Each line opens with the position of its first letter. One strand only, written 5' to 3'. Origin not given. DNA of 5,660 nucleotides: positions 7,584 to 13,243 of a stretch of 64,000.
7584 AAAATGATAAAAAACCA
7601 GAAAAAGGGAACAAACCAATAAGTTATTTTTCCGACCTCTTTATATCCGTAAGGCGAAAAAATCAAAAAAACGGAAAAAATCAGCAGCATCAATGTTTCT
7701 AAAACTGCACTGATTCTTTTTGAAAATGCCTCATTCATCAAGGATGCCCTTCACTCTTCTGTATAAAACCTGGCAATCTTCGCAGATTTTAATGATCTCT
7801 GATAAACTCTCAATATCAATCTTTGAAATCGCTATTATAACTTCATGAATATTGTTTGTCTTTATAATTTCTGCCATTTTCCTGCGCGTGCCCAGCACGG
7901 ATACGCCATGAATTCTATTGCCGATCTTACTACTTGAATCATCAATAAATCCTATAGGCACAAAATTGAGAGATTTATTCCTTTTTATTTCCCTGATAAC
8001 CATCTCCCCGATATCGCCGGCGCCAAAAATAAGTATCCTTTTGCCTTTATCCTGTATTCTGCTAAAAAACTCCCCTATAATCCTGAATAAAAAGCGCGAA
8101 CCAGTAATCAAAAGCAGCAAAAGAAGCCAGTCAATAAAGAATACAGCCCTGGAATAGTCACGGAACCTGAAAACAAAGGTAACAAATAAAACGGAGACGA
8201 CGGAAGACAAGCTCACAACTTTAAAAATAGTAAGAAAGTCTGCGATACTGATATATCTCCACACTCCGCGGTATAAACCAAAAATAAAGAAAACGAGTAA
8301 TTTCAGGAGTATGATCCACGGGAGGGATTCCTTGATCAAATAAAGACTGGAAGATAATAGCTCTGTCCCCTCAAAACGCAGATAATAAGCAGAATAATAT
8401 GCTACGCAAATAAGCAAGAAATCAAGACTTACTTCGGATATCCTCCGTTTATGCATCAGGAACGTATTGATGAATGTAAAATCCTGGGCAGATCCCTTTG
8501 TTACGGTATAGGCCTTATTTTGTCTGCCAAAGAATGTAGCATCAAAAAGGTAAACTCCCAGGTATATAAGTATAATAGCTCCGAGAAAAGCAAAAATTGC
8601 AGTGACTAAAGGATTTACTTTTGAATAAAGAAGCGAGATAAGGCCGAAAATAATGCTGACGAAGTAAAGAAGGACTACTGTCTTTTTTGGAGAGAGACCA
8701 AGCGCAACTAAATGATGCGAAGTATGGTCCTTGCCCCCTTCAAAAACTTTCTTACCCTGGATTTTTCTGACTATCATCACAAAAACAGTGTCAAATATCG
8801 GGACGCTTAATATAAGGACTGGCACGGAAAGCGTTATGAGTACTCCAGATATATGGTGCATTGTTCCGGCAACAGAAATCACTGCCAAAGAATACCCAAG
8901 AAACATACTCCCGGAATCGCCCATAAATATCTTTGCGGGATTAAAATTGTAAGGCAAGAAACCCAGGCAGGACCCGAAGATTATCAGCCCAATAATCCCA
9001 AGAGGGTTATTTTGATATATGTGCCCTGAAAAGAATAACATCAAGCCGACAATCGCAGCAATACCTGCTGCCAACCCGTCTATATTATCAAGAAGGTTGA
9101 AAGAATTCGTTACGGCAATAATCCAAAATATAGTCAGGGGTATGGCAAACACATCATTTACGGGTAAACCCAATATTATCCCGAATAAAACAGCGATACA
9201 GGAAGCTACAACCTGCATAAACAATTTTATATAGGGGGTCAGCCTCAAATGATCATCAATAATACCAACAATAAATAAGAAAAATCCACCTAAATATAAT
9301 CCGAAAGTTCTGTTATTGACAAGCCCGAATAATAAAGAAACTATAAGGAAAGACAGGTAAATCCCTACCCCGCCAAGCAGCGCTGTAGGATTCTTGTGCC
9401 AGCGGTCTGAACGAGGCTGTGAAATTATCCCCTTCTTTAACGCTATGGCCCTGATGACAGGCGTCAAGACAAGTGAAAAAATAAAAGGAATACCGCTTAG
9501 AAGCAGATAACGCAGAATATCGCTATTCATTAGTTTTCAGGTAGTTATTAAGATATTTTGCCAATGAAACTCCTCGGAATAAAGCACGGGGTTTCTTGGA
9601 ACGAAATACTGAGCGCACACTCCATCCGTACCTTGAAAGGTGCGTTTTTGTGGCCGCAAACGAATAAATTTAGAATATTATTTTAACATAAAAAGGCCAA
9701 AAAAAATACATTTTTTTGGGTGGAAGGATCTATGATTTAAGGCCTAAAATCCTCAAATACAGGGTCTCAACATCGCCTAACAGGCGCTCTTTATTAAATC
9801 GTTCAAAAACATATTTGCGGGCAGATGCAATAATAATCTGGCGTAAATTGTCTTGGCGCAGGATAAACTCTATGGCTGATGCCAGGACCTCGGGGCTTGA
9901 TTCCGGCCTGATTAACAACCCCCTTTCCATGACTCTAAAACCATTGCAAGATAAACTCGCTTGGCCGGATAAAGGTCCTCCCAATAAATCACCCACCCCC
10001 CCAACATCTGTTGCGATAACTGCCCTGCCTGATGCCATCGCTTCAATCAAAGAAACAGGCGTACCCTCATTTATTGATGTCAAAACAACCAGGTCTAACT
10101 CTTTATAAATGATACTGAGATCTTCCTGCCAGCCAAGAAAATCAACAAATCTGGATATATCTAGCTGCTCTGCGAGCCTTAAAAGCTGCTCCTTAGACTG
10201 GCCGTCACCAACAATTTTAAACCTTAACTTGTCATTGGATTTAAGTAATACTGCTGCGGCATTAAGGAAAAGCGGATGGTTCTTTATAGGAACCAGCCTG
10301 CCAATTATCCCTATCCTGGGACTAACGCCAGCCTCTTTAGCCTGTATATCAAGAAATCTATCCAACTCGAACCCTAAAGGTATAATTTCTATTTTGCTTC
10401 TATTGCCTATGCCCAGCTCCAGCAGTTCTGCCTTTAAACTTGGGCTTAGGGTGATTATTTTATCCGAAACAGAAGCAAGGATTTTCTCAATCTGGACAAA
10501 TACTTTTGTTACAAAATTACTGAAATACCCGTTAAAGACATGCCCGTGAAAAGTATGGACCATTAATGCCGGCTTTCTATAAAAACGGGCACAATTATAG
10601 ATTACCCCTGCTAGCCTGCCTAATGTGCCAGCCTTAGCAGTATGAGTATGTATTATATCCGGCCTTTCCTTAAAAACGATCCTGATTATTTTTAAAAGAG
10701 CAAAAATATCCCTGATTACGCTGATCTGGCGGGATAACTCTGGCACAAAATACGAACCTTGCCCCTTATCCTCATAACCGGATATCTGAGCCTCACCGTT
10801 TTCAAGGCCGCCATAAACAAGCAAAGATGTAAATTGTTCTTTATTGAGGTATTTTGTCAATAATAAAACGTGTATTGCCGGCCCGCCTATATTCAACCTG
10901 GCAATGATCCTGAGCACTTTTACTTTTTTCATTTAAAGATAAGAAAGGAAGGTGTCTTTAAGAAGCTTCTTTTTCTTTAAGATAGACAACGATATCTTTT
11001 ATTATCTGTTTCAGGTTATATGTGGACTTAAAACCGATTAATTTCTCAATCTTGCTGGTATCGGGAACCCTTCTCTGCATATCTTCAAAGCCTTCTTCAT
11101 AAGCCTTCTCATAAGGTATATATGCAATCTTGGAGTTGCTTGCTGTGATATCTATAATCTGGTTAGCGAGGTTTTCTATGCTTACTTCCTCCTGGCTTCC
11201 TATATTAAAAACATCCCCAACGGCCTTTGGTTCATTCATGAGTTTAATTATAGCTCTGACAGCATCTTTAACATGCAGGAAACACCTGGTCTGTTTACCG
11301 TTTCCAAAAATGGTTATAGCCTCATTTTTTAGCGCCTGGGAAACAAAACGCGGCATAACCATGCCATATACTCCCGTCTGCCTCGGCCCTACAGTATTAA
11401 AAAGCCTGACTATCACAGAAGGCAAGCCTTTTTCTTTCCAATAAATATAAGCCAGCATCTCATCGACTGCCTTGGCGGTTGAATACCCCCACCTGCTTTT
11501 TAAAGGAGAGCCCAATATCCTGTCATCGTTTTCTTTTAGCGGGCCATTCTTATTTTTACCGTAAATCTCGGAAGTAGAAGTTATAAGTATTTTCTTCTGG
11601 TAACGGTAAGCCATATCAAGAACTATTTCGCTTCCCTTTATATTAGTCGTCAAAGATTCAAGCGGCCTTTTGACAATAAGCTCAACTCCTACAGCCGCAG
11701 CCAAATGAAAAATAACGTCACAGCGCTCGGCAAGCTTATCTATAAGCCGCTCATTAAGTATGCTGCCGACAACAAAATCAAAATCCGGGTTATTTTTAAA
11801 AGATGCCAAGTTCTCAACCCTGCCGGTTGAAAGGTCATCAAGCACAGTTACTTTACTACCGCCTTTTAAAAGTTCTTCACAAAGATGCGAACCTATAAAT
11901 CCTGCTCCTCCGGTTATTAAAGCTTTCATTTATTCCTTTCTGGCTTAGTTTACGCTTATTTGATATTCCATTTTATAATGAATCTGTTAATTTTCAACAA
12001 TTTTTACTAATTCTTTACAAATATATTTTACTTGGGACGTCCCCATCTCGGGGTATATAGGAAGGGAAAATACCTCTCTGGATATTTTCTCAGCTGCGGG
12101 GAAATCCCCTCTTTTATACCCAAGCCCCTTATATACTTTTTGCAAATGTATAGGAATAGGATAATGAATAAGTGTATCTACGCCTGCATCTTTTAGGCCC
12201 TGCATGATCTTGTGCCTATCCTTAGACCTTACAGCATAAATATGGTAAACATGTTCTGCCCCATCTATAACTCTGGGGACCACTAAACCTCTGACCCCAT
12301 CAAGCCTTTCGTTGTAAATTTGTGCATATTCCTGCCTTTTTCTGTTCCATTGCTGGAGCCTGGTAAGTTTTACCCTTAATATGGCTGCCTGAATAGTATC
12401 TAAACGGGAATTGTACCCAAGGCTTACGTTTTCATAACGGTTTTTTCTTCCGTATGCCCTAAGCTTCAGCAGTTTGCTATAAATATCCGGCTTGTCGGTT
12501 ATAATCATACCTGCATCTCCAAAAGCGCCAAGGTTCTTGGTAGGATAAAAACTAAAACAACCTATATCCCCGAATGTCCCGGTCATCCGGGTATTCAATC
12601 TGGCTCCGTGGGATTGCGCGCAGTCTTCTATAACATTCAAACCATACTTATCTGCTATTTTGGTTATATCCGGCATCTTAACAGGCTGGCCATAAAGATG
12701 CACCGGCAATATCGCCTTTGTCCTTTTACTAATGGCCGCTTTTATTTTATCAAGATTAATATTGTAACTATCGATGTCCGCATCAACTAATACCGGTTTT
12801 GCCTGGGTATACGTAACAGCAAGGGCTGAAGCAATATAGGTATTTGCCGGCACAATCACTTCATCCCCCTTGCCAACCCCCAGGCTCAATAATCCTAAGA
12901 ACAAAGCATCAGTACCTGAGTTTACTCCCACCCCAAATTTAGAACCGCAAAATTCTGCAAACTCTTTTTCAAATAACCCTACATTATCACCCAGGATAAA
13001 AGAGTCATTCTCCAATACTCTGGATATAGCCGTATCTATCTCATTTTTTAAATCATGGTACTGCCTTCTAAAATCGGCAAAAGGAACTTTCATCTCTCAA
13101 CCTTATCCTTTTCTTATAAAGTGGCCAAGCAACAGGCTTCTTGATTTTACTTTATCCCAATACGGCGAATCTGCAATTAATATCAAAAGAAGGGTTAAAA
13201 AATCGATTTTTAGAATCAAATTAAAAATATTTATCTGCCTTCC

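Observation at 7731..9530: Chimeric initiating transferase: polytopic WecA/MraY-type PNPT fused to the non-catalytic N-terminal half of a WbaP-type PGT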

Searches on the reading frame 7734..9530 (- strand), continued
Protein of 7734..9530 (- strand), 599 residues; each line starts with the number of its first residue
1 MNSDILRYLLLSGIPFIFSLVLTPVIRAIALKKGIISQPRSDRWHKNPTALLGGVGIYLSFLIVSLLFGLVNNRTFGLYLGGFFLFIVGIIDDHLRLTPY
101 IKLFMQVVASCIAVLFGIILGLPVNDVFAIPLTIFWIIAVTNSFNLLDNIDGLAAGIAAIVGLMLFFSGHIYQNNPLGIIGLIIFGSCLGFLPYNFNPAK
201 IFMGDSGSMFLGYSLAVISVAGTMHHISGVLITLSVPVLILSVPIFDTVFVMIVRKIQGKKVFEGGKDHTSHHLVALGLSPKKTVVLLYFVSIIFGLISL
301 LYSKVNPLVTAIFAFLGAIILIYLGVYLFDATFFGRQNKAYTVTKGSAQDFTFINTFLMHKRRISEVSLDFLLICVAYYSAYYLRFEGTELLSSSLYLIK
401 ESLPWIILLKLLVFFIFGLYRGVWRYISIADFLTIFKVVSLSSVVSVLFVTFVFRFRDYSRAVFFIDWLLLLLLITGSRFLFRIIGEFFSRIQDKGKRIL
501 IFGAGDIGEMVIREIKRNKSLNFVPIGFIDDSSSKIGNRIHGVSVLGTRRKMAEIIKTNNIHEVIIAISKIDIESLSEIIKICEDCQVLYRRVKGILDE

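Call 55: fold_search(model_id=the predicted structure, library=pdb)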
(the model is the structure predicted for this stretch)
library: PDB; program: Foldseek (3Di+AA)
matches with E <= 10: 503; with E <= 0.001: 39
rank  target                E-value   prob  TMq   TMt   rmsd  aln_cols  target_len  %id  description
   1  9zno_A                2.5e-09  1.00  0.41  0.72   4.5       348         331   23  Cryo-EM structure of Hydrogenivirga sp. MraY in complex with APPB (released 2026-02-04)
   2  6oyh_B                2.9e-09  1.00  0.41  0.72   4.2       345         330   25  Crystal structure of MraY bound to carbacaprazamycin (released 2019-07-10)
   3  6oyh_D                3.0e-09  1.00  0.42  0.72   4.4       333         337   25  Crystal structure of MraY bound to carbacaprazamycin (released 2019-07-10)
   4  6oyh_A                3.4e-09  1.00  0.41  0.73   4.0       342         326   24  Crystal structure of MraY bound to carbacaprazamycin (released 2019-07-10)
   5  6oz6_C                3.5e-09  1.00  0.41  0.74   4.2       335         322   25  Crystal structure of MraY bound to 3'-hydroxymureidomycin A (released 2019-07-10)
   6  8cxr_C                3.8e-09  1.00  0.41  0.74   4.5       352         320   25  Crystal structure of MraY bound to a sphaerimicin analogue (released 2023-03-29)
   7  9b70_A                4.0e-09  1.00  0.42  0.72   4.7       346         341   25  Cryo-EM structure of MraY in complex with analogue 2 (released 2024-06-26)
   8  8cxr_A                4.1e-09  1.00  0.41  0.75   4.0       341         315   24  Crystal structure of MraY bound to a sphaerimicin analogue (released 2023-03-29)
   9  6oyz_B                5.1e-09  1.00  0.40  0.71   4.3       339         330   25  Crystal structure of MraY bound to capuramycin (released 2019-07-10)
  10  6oz6_B                6.2e-09  1.00  0.39  0.70   4.3       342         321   24  Crystal structure of MraY bound to 3'-hydroxymureidomycin A (released 2019-07-10)
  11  6oz6_A                6.7e-09  1.00  0.41  0.71   4.0       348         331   24  Crystal structure of MraY bound to 3'-hydroxymureidomycin A (released 2019-07-10)
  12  5ckr                  1.3e-08  1.00  0.40  0.70   4.2       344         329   25  Crystal Structure of MraY in complex with Muraymycin D2 (released 2016-03-02)
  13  8cxr_D                1.6e-08  1.00  0.41  0.79   3.0       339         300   24  Crystal structure of MraY bound to a sphaerimicin analogue (released 2023-03-29)
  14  6oyz_A                2.1e-08  1.00  0.39  0.71   4.2       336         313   24  Crystal structure of MraY bound to capuramycin (released 2019-07-10)
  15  6oyh_C                2.4e-08  1.00  0.41  0.72   4.8       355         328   23  Crystal structure of MraY bound to carbacaprazamycin (released 2019-07-10)
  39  3nkl_B                7.8e-04  1.00  0.16  0.73   1.7       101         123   25  Crystal Structure of UDP-D-Quinovosamine 4-Dehydrogenase from Vibrio fischeri (released 2010-08-18)
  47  3nkl_A                2.2e-03  1.00  0.16  0.73   1.7       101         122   25  Crystal Structure of UDP-D-Quinovosamine 4-Dehydrogenase from Vibrio fischeri (released 2010-08-18)
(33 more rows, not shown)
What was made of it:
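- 8502..9530 (-): PNPT (WecA/WbpL/MraY-type) catalytic domain, aa 1-343, 11 TM helices. Foldseek to MraY/GPT, TM-score by target 0.6-0.8 (call 55).
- On PNPT superfamily (Glycos_transf_4 / MraY-WecA): Foldseek TM-score by target 0.60-0.81 to MraY and DPAGT1 chains (call 55)
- On Large monotopic PGT (WbaP-type): 8T53 matched over 247 columns (call 55).
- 3nkl superposes at rmsd 1.7 A (call 55). Foldseek matches WbaP 8T53 over 247 columns (call 55).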

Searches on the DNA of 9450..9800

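Call 38: search_rna_families(source=window, start=9450, end=9800, threshold=evalue, max_evalue=1)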
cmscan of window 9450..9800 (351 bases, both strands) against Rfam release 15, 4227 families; matches with E-value up to 1: 1.
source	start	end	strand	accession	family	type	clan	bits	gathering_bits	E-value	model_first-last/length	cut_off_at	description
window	9672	9746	-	RF00410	SNORA2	Gene; snRNA; snoRNA; HACA-box;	CL00021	19.5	70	0.43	1-137/137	no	Small nucleolar RNA SNORA2/SNORA34 family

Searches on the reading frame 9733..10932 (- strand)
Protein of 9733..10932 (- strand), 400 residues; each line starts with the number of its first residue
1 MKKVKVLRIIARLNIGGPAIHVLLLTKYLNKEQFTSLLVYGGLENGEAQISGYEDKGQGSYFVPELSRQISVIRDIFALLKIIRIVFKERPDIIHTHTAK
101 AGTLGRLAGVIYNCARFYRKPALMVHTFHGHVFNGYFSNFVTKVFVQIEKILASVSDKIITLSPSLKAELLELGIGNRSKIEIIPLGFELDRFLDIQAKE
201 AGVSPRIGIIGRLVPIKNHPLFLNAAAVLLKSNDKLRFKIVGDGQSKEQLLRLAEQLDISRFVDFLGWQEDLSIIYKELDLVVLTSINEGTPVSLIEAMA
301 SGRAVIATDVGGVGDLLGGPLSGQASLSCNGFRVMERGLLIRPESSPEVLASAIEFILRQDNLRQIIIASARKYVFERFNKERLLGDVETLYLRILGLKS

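Call 10: search_protein_families(library=pfam, proteins=[window:9733-10932:-], max_evalue=0.001)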
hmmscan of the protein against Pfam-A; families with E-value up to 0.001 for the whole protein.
window:9733-10932:- (400 aa): 6 families
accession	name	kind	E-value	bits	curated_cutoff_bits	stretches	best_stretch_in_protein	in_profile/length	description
PF00534.26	Glycos_transf_1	-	2.9e-30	105.5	26.4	1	204-373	15-171/172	Glycosyl transferases group 1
PF13692.12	Glyco_trans_1_4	-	4.8e-28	98.6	27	1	205-359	2-141/142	Glycosyl transferases group 1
PF13439.12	Glyco_transf_4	-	2.3e-19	70.5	28.5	1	15-192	1-170/170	Glycosyltransferase Family 4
PF13579.12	Glyco_trans_4_4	-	7.5e-12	46.3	29.7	1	72-187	56-158/158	Glycosyl transferase 4-like domain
PF20706.3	GT4-conflict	-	4.8e-06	26.2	26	1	147-326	138-329/385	Family 4 Glycosyltransferase in conflict systems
PF13477.12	Glyco_trans_4_2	-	9.4e-05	23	23.4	1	67-112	51-97/139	Glycosyl transferase 4-like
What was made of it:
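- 9730..10932 (-): GT4 glycosyltransferase, conserved upstream neighbour. Call 10.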

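Call 46: search_protein_families(library=ncbifam, proteins=[window:9733-10932:-], max_evalue=1e-10)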
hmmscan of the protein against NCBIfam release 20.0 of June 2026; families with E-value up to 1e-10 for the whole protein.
window:9733-10932:- (400 aa): 14 families
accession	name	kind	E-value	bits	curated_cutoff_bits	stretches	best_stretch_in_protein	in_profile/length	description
TIGR03088.1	stp2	hypoth_equivalog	1.2e-32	113.4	409.05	1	73-395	64-373/374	TIGR03088 family PEP-CTERM/XrtA system glycosyltransferase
NF038011.1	PelF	equivalog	3e-24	85.9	100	1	135-387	237-484/489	GT4 family glycosyltransferase PelF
NF041876.1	EPS_EpsE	equivalog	2.7e-21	76.3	400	1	176-383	183-384/389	exopolysaccharide biosynthesis GT4 family glycosyltransferase EpsE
TIGR04063.1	stp3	hypoth_equivalog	5.1e-18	65.1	442.05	1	81-393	83-393/397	TIGR04063 family PEP-CTERM/XrtA system glycosyltransferase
TIGR03999.1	thiol_BshA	equivalog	1.3e-17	63.8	273.7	1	80-396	74-374/375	N-acetyl-alpha-D-glucosaminyl L-malate synthase BshA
TIGR03449.1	mycothiol_MshA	equivalog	2e-16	59.9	462.5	1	92-314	104-339/406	D-inositol-3-phosphate glycosyltransferase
NF050056.1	ProtGlycPglH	equivalog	1.4e-15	57.2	600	1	207-374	182-333/354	GalNAc-alpha-(1->4)-GalNAc-alpha-(1->3)-diNAcBac-PP-undecaprenol alpha-1,4-N-acetyl-D-galactosaminyltransferase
NF038229.1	Glyco4_Geo_Pelo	equivalog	1.2e-14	54.1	400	1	87-394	52-335/338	GPMC system family 4 glycosyltransferase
NF007396.0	PRK09922.1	equivalog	1.4e-14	53.7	385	1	147-323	129-305/361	lipopolysaccharide 1,6-galactosyltransferase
NF011726.0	PRK15179.1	equivalog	1.9e-14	52.9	733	1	194-318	507-631/694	Vi polysaccharide biosynthesis protein TviE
NF047684.1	TeichurnBiosyTuaC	equivalog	4.9e-14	52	550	1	90-318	108-329/391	teichuronic acid biosynthesis protein TuaC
NF050063.1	ProtGlycPglJ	equivalog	2.1e-13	50.2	500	1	134-310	126-297/363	N-acetylgalactosamine-N,N'-diacetylbacillosaminyl-diphospho-undecaprenol 4-alpha-N-acetylgalactosaminyltransferase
NF012034.0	PRK15490.1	equivalog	1.8e-11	43.2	813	1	204-316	398-510/578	Vi polysaccharide biosynthesis glycosyltransferase TviE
TIGR04157.1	glyco_rSAM_CFB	subfamily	2.7e-11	43.1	400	1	147-382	161-396/406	TIGR04157 family glycosyltransferase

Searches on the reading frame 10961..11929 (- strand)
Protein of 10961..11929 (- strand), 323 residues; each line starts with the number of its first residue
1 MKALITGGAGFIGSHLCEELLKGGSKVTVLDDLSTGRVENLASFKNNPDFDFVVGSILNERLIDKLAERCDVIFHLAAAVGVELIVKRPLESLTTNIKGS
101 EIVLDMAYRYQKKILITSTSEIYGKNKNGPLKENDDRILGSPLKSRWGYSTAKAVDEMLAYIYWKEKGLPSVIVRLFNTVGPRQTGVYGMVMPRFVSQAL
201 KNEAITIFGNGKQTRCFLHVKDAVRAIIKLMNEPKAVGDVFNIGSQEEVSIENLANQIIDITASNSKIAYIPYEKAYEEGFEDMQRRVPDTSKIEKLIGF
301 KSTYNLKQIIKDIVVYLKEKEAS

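Call 10: search_protein_families(library=pfam, proteins=[window:10961-11929:-], max_evalue=0.001)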
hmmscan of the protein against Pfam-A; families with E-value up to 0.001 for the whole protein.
window:10961-11929:- (323 aa): 8 families
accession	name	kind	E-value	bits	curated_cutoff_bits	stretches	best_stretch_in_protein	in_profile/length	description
PF16363.11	GDP_Man_Dehyd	-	1.4e-56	192.9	27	1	4-312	1-331/332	GDP-mannose 4,6 dehydratase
PF01370.27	Epimerase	-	5.3e-54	183.6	20.9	1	3-244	1-240/240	NAD dependent epimerase/dehydratase family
PF02719.21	Polysacc_synt_2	-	6.6e-22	78.5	20.2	2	4-119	2-128/293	Polysaccharide biosynthesis protein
PF07993.18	NAD_binding_4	-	4.3e-17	62.6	20.1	1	58-208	77-238/258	Male sterility protein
PF01073.25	3Beta_HSD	-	1.9e-16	60.4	22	1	4-227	1-225/280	3-beta hydroxysteroid dehydrogenase/isomerase family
PF04321.23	RmlD_sub_bind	-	1e-08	35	27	1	1-302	1-271/287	RmlD substrate binding domain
PF13460.12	NAD_binding_10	-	7.1e-05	23.2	27.2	1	7-175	1-142/184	NAD(P)H-binding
PF00106.31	adh_short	-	0.00021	21.3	26.6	1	3-71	3-72/195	short chain dehydrogenase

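Call 46: search_protein_families(library=ncbifam, proteins=[window:10961-11929:-], max_evalue=1e-10)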
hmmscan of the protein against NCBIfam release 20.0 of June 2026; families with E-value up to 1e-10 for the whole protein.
window:10961-11929:- (323 aa): 21 families
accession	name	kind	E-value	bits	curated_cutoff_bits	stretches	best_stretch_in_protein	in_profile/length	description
TIGR04180.1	EDH_00030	hypoth_equivalog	6.8e-54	182.9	475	1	4-305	2-297/297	NAD-dependent 4,6-dehydratase LegB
TIGR01181.1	dTDP_gluc_dehyt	equivalog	9.1e-47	159.7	365.1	1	3-320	2-314/321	dTDP-glucose 4,6-dehydratase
NF008872.0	PRK11908.1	equivalog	1.4e-43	149.3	294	1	1-320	2-338/349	bifunctional UDP-4-keto-pentose/UDP-xylose synthase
NF005998.1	PRK08125.1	equivalog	1.4e-39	136.1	777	1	2-316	317-648/649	bifunctional UDP-4-amino-4-deoxy-L-arabinose formyltransferase/UDP-glucuronic acid oxidase ArnA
TIGR01179.1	galE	equivalog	2.5e-39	135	262.3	1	3-314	2-322/332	UDP-glucose 4-epimerase GalE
TIGR02197.1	heptose_epim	equivalog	4.2e-30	105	274.6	1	4-318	2-314/316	ADP-glyceromanno-heptose 6-epimerase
NF007490.0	PRK10084.1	subfamily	8.7e-27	94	649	1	1-317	1-335/361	dTDP-glucose 4,6-dehydratase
NF011728.1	PRK15181.1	equivalog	5.8e-26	91.3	760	1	3-320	18-340/348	Vi polysaccharide biosynthesis UDP-N-acetylglucosaminuronic acid C-4 epimerase TviC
NF007582.0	PRK10217.1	equivalog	3.5e-24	85.6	698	1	2-260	3-268/355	dTDP-glucose 4,6-dehydratase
NF007956.0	PRK10675.1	subfamily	3.3e-21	75.8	394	1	1-313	1-325/338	UDP-glucose 4-epimerase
TIGR03466.1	HpnA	hypoth_equivalog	1.5e-20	73.4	367.65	1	1-280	1-264/327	hopanoid-associated sugar epimerase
NF047922.1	GDPFucSynFcl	equivalog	3.3e-18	66.2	500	1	67-314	51-298/308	GDP-L-fucose synthase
TIGR02622.1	CDP_4_6_dhtase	equivalog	7.6e-17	61.5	278.45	1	2-319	6-332/352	CDP-glucose 4,6-dehydratase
NF041015.1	UDPsulfquin_syn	equivalog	3.5e-16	59.1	575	1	187-317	234-363/384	UDP-sulfoquinovose synthase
TIGR01746.1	Thioester-redct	subfamily_domain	1.3e-14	54.2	213.35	1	59-260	78-279/371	thioester reductase domain-containing protein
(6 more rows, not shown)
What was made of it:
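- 10958..11929 (-): Soluble extended-SDR enzyme (4,6-dehydratase / decarboxylase-like), conserved neighbour. Calls 10 and 46.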

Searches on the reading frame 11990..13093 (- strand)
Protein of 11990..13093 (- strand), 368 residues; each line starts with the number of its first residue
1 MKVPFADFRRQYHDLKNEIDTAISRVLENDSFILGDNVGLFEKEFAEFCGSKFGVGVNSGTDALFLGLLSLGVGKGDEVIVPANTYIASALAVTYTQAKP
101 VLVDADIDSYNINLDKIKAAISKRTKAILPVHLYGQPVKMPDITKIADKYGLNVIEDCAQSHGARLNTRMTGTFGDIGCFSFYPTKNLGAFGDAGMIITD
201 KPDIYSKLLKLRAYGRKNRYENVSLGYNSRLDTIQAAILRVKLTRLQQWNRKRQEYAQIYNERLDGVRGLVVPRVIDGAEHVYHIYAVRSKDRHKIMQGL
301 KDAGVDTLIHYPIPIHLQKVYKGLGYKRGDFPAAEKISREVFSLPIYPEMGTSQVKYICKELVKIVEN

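Call 10: search_protein_families(library=pfam, proteins=[window:11990-13093:-], max_evalue=0.001)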
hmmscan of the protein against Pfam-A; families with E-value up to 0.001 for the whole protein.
window:11990-13093:- (368 aa): 2 families
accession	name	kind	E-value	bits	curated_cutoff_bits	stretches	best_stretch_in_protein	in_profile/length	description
PF01041.23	DegT_DnrJ_EryC1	-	9.4e-120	400.5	19.8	1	15-362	3-359/360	DegT/DnrJ/EryC1/StrS aminotransferase family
PF01053.26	Cys_Met_Meta_PP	-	3.2e-05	23.1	27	1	40-151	56-167/381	Cys/Met metabolism PLP-dependent enzyme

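Call 46: search_protein_families(library=ncbifam, proteins=[window:11990-13093:-], max_evalue=1e-10)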
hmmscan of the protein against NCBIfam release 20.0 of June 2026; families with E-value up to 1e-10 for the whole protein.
window:11990-13093:- (368 aa): 7 families
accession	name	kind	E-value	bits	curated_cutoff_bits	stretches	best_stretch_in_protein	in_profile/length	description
TIGR03588.1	PseC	equivalog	4.3e-76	256.3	423.5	1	21-365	15-379/380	UDP-4-amino-4,6-dideoxy-N-acetyl-beta-L-altrosamine transaminase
NF008658.2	PRK11658.1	equivalog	3.5e-61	206.9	631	1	21-367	18-378/379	UDP-4-amino-4-deoxy-L-arabinose aminotransferase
TIGR04181.1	NHT_00031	hypoth_equivalog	2.8e-60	204.1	420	1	34-345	28-357/359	LegC family aminotransferase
NF008687.0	PRK11706.1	equivalog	6.5e-60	202.9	375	1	41-366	32-374/375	dTDP-4-amino-4,6-dideoxygalactose transaminase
NF011936.0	PRK15407.1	equivalog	3.2e-49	167.8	423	1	32-217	61-253/440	lipopolysaccharide biosynthesis protein RfbH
TIGR02379.1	ECA_wecE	subfamily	1.6e-47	162.1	434.85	1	49-366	44-375/376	dTDP-4-amino-4,6-dideoxy-D-glucose transaminase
TIGR04427.1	PLP_DesI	equivalog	4e-45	154.6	650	1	35-361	51-378/390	dTDP-4-dehydro-6-deoxyglucose aminotransferase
